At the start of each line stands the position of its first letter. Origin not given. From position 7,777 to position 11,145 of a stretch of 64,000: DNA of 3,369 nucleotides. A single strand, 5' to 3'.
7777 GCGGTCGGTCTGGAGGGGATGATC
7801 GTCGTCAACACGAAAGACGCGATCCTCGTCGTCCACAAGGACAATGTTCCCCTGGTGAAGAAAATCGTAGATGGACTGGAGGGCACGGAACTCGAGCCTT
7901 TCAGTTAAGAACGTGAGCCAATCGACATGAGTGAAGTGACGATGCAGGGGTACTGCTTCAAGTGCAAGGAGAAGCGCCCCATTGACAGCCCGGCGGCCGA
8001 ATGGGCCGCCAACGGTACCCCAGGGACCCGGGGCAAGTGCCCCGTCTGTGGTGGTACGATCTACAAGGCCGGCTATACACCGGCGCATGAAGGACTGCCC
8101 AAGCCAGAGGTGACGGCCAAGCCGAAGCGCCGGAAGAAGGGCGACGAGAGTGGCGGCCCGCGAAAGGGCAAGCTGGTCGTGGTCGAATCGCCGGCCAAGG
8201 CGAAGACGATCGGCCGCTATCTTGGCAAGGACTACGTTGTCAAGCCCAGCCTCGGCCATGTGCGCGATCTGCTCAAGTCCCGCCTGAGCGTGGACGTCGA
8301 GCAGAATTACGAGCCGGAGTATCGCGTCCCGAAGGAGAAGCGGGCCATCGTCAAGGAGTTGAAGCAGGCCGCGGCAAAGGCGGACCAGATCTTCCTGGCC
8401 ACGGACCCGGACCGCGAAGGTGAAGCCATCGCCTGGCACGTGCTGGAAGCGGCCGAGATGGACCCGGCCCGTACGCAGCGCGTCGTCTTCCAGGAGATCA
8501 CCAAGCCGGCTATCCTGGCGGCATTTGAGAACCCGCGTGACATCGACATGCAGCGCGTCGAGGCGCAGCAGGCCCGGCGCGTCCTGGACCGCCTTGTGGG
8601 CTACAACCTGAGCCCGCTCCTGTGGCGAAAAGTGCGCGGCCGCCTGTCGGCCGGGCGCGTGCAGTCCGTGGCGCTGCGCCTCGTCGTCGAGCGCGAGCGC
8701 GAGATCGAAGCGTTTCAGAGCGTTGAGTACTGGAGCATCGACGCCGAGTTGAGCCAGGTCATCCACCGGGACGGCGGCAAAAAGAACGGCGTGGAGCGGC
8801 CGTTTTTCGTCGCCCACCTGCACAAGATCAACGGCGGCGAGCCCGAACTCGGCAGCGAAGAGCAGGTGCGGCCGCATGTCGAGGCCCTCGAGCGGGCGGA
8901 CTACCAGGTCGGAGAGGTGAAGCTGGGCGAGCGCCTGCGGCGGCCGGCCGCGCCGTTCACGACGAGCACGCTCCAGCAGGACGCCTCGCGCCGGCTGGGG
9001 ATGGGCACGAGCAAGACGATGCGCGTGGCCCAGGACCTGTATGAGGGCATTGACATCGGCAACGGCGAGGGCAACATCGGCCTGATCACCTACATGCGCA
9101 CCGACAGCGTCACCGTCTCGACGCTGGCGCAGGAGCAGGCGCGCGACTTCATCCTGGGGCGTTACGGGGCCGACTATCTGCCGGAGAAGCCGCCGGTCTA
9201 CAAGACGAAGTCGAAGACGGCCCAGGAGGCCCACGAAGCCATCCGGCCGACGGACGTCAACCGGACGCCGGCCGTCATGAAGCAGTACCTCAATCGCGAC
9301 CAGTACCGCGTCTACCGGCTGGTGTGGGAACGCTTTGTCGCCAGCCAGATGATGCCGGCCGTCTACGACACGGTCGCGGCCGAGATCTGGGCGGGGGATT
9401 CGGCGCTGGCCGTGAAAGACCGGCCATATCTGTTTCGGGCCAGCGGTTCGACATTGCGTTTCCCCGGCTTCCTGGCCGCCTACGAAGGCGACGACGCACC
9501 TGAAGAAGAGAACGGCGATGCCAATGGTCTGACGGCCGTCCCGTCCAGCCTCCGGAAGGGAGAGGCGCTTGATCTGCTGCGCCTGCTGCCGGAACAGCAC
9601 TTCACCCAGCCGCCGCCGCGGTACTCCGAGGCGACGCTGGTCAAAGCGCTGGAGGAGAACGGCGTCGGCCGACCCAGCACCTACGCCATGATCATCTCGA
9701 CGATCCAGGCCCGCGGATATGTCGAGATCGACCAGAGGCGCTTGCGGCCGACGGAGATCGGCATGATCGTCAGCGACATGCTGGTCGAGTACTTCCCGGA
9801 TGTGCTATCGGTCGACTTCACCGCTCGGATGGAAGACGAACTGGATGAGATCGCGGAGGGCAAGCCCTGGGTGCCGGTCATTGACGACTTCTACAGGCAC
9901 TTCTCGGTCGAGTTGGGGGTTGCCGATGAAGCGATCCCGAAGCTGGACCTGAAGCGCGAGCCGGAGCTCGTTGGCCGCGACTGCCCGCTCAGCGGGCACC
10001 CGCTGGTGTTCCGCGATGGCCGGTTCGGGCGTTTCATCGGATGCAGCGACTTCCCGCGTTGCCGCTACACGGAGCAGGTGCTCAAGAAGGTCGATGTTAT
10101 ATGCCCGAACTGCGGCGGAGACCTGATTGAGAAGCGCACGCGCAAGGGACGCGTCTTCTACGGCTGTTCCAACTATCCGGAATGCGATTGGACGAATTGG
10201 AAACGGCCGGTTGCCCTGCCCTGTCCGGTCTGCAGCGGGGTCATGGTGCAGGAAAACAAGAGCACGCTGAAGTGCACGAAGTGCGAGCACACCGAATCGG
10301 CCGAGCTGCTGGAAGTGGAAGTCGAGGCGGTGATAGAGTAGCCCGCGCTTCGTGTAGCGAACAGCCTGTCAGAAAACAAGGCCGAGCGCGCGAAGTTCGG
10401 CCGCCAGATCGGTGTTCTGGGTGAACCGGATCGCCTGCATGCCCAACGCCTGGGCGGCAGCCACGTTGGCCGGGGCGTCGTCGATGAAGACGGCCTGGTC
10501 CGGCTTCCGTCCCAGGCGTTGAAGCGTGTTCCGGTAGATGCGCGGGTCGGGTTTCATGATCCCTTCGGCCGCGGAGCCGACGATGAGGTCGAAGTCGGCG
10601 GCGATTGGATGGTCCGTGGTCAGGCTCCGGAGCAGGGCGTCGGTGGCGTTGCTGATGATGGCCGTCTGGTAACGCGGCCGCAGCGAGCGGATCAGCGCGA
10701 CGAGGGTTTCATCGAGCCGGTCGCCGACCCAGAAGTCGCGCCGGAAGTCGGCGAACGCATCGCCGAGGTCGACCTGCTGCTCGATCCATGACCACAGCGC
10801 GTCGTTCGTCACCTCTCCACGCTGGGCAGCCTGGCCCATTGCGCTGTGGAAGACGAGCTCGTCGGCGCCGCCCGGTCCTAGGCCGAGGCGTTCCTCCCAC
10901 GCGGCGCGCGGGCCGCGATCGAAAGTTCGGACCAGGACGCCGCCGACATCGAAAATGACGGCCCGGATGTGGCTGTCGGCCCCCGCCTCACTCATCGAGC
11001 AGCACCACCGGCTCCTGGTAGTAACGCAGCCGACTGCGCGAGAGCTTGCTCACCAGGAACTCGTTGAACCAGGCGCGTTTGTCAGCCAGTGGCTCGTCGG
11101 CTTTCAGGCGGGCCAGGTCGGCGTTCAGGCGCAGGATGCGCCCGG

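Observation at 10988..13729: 913-aa fusion of a Ser/Thr-dehydratase-like PLP enzyme, a SerA-like dehydrogenase and a ParB/Srx (SerK/SbnI-like) domain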

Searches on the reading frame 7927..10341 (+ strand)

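Call 5: search_protein_families(library=pfam, proteins=[window:7927-10341:+], max_evalue=0.01)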
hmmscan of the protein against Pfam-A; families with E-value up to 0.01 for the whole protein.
window:7927-10341:+ (804 aa): 5 families
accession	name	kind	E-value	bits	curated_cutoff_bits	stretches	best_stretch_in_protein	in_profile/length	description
PF01131.25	Topoisom_bac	-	1.3e-113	380.5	35.1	1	206-646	2-403/411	DNA topoisomerase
PF01396.24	Zn_ribbon_Top1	-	1.1e-26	92.7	32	2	724-759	2-36/39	Topoisomerase DNA binding C4 zinc finger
PF01751.28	Toprim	-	1.2e-21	77.1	23.1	1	82-191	1-96/96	Toprim domain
PF18930.5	DUF5679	-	7.7e-14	52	27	1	9-47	1-39/40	Domain of unknown function (DUF5679)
PF17915.7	zf_Rg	-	0.0001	22.1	25.5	1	725-742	9-26/49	Reverse gyrase zinc finger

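Call 6: search_protein_families(library=ncbifam, proteins=[window:7927-10341:+], max_evalue=0.01)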
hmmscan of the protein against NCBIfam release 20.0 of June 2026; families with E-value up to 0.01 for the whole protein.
window:7927-10341:+ (804 aa): 13 families
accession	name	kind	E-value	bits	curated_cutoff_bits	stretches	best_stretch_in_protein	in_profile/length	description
TIGR01051.1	topA_bact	equivalog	4.1e-233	775.9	456.4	1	83-718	1-631/632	type I DNA topoisomerase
NF006451.0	PRK08780.1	equivalog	2.5e-213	710.9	1265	1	82-704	4-612/824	DNA topoisomerase I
NF004966.0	PRK06319.1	equivalog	1.6e-202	674.9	868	2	82-667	4-581/862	DNA topoisomerase I/SWI domain fusion protein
TIGR01054.1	rgy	equivalog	1e-79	268.4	471.7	2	136-656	703-1166/1172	reverse gyrase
TIGR01057.1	topA_arch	equivalog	3.4e-77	260.1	458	2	100-712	37-618/618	DNA topoisomerase I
NF005555.0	PRK07220.1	equivalog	1.7e-74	251.5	635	2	136-717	82-624/740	DNA topoisomerase I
NF004438.0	PRK05776.1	equivalog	3.2e-65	220.6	793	1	100-646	48-561/677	DNA topoisomerase I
NF011532.0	PRK14973.1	equivalog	1.4e-61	208.4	930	2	134-715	80-620/936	DNA topoisomerase I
NF005829.0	PRK07726.1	subfamily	7.2e-60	203.4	597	1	133-730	74-655/669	DNA topoisomerase 3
TIGR01056.1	topB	subfamily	3.9e-51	174.4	515.75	1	141-647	88-580/706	DNA topoisomerase III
NF006032.0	PRK08173.1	equivalog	2.6e-29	101.5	1058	1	151-645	96-586/863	DNA topoisomerase III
NF011313.0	PRK14724.1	equivalog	1.2e-19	69.7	1088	1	139-579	90-523/988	DNA topoisomerase III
NF047912.1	ECs_2282_CxxC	subfamily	1.2e-05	25.1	37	0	763-798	2-45/60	ECs_2282 family putative zinc-binding protein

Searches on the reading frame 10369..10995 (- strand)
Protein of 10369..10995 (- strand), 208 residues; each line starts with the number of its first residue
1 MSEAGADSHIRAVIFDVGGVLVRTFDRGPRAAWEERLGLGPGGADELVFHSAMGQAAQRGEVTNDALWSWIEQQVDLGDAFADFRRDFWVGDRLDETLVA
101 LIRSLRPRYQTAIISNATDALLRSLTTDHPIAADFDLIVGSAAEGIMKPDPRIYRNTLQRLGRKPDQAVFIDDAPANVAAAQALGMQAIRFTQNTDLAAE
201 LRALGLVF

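Call 5: search_protein_families(library=pfam, proteins=[window:10369-10995:-], max_evalue=0.01)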
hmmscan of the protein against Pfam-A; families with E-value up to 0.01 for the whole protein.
window:10369-10995:- (208 aa): 4 families
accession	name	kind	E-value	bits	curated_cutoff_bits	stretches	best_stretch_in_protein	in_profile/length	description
PF00702.32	Hydrolase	-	4.6e-20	73.3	26.4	1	10-185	1-191/191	haloacid dehalogenase-like hydrolase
PF13419.12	HAD_2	-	1.7e-13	51.5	23.8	1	102-189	88-176/178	Haloacid dehalogenase-like hydrolase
PF13242.12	Hydrolase_like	-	3.2e-05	24.2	22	1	148-201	4-58/75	HAD-hyrolase-like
PF03031.24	NIF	-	0.0093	16.1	21.8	0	151-195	94-138/160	NLI interacting factor-like phosphatase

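Call 6: search_protein_families(library=ncbifam, proteins=[window:10369-10995:-], max_evalue=0.01)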
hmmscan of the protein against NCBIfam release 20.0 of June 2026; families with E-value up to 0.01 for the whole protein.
window:10369-10995:- (208 aa): 29 families (the best 25 are shown)
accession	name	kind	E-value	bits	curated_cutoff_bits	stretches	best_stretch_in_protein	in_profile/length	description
TIGR02247.1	HAD-1A3-hyp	subfamily_domain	7.2e-26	91.2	125.4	1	10-203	2-207/211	epoxide hydrolase N-terminal domain-like phosphatase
TIGR01509.1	HAD-SF-IA-v3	subfamily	7.2e-18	65.2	29.4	1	130-189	95-152/154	HAD-IA family hydrolase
NF006991.0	PRK09456.1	equivalog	4.9e-15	55.7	295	1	14-195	4-188/199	glucose-1-phosphatase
TIGR02252.1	DREG-2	subfamily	7e-13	48.8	155.2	1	103-189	115-202/203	HAD hydrolase, REG-2-like, family IA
TIGR02253.1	CTE7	subfamily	1.3e-12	48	169.75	1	99-199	100-202/221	TIGR02253 family HAD-type hydrolase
TIGR01428.1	HAD_type_II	equivalog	9.8e-12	45.3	125.4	1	100-190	98-189/197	haloacid dehalogenase type II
TIGR01993.1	Pyr-5-nucltdase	equivalog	4.9e-11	42.7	142.9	1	95-189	86-181/183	pyrimidine 5'-nucleotidase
TIGR01454.1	AHBA_synth_RP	hypoth_equivalog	1.6e-10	41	246.65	1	101-203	83-186/205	AHBA synthesis associated protein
TIGR02009.1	PGMB-YQAB-SF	subfamily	1.1e-09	38.7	153.35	1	130-189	125-184/186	beta-phosphoglucomutase family hydrolase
TIGR01990.1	bPGM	equivalog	2.3e-09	37.5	189.4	1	109-189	106-184/187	beta-phosphoglucomutase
NF009695.0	PRK13222.1-2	equivalog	5.4e-09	35.9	225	1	108-192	110-194/226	phosphoglycolate phosphatase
TIGR01449.2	PGP_bact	equivalog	1e-08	35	180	1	109-192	102-185/213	phosphoglycolate phosphatase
TIGR02254.1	YjjG_YfnB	equivalog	1.5e-08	34.4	159.9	1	83-197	87-202/223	YjjG family noncanonical pyrimidine nucleotidase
NF008087.0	PRK10826.1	equivalog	9.3e-08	31.9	191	1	115-191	115-191/222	hexitol phosphatase HxpB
NF053830.1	RUBPPhHalo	equivalog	1.6e-07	31.2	330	1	76-198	89-210/234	ribulose-1,5-bisphosphate 5-phosphatase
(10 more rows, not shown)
